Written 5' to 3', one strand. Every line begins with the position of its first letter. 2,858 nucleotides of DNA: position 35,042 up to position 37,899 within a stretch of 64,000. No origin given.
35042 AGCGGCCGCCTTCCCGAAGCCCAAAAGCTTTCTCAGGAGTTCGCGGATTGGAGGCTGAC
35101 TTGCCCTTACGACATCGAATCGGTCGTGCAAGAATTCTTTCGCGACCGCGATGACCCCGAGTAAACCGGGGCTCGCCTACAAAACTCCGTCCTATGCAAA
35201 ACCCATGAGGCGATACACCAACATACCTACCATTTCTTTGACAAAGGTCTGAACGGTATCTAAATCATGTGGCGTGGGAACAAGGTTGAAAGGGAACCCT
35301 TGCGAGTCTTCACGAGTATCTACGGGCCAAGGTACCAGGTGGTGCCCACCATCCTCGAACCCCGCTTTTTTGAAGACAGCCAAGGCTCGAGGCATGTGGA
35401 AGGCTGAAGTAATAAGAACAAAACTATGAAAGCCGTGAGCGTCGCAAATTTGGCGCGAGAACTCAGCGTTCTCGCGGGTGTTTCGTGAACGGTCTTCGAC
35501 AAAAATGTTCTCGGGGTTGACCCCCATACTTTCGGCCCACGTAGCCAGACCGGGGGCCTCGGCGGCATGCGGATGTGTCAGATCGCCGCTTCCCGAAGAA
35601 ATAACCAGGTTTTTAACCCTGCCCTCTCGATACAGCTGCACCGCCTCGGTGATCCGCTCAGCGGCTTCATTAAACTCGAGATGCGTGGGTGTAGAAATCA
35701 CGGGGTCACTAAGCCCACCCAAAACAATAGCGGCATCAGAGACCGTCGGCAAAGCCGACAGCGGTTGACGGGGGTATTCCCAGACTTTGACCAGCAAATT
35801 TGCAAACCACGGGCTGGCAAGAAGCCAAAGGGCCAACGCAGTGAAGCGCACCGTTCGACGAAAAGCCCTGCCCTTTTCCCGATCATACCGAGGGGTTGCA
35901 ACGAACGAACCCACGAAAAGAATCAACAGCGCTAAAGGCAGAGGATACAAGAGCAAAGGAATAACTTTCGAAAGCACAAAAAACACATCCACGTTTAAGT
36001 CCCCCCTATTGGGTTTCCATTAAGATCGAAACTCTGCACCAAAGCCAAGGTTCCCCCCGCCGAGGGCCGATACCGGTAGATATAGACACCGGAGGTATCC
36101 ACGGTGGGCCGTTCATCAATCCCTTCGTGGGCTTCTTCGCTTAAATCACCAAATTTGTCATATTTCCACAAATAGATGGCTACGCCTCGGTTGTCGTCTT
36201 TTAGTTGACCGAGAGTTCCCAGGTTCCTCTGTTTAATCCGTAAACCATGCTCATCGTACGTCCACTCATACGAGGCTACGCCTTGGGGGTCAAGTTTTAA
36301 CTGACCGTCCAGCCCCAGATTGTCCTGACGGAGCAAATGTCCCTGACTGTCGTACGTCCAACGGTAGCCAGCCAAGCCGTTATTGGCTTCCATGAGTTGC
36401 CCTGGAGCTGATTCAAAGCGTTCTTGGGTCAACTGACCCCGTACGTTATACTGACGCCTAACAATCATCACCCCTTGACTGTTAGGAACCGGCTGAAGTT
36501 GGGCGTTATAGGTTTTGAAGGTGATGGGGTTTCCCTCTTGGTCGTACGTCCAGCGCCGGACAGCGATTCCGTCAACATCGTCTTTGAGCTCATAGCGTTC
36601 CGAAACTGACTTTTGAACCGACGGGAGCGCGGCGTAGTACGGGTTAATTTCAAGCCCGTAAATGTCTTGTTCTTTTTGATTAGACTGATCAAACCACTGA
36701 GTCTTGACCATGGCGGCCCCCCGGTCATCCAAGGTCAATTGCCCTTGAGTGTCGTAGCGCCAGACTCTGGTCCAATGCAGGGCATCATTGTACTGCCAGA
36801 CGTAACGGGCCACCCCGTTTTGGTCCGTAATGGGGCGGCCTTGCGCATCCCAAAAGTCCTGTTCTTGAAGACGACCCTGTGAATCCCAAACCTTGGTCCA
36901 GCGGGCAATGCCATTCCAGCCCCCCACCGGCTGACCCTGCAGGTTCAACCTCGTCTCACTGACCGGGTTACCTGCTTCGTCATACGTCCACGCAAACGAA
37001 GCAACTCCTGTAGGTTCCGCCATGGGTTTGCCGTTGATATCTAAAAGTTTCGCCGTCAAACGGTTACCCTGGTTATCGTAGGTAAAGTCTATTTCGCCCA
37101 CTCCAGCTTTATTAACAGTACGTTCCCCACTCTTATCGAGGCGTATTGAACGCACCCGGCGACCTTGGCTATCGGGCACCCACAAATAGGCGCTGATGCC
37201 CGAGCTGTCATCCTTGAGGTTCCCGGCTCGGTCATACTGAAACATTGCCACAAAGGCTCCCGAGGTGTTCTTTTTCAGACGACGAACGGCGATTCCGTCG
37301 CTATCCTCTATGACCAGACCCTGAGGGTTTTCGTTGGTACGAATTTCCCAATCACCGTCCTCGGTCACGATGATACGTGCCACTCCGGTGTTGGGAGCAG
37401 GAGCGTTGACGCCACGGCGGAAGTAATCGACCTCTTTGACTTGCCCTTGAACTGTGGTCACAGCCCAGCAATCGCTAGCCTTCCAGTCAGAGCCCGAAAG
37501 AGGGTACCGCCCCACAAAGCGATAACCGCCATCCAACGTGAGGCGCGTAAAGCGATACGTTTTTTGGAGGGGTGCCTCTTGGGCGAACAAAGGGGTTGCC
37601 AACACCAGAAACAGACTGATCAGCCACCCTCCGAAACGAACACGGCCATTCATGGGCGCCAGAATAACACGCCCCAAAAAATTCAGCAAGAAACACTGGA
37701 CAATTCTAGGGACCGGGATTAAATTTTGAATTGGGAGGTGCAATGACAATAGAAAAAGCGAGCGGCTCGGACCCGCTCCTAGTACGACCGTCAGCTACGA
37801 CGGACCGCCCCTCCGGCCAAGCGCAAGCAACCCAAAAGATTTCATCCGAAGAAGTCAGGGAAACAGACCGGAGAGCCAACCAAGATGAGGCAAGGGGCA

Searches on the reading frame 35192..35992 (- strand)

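Call 74: search_protein_families(library=pfam, max_evalue=0.0001, proteins=[window:35192-35992:-])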
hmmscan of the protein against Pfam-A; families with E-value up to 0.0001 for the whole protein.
window:35192-35992:- (266 aa): 1 family
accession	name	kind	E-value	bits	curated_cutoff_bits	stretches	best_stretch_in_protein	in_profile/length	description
PF02698.23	DUF218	-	7.7e-31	107.2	27.6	1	86-256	1-133/133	DUF218 domain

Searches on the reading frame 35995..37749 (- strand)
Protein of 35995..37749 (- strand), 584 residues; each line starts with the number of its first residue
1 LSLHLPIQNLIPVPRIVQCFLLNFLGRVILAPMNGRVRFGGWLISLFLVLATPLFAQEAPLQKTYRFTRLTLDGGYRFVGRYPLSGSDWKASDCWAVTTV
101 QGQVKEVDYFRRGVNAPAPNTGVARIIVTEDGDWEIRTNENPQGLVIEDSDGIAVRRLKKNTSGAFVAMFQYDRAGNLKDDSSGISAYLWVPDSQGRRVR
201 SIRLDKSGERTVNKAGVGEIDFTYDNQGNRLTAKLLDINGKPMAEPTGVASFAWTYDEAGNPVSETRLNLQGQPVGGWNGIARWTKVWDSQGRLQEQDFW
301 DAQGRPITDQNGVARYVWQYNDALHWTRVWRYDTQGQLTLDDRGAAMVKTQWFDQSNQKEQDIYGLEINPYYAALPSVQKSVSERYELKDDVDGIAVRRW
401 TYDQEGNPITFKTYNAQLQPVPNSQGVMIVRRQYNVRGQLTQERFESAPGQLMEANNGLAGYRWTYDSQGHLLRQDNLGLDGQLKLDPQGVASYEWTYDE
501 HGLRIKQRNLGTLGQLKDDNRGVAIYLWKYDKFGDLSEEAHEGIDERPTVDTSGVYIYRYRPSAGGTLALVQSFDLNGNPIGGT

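Call 74: search_protein_families(library=pfam, max_evalue=0.0001, proteins=[window:35995-37749:-])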
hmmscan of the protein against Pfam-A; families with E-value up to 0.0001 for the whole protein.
window:35995-37749:- (584 aa): 1 family
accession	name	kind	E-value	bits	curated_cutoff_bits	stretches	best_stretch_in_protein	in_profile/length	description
PF05593.20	RHS_repeat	-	1.6e-11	44.7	22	0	253-266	19-32/38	RHS Repeat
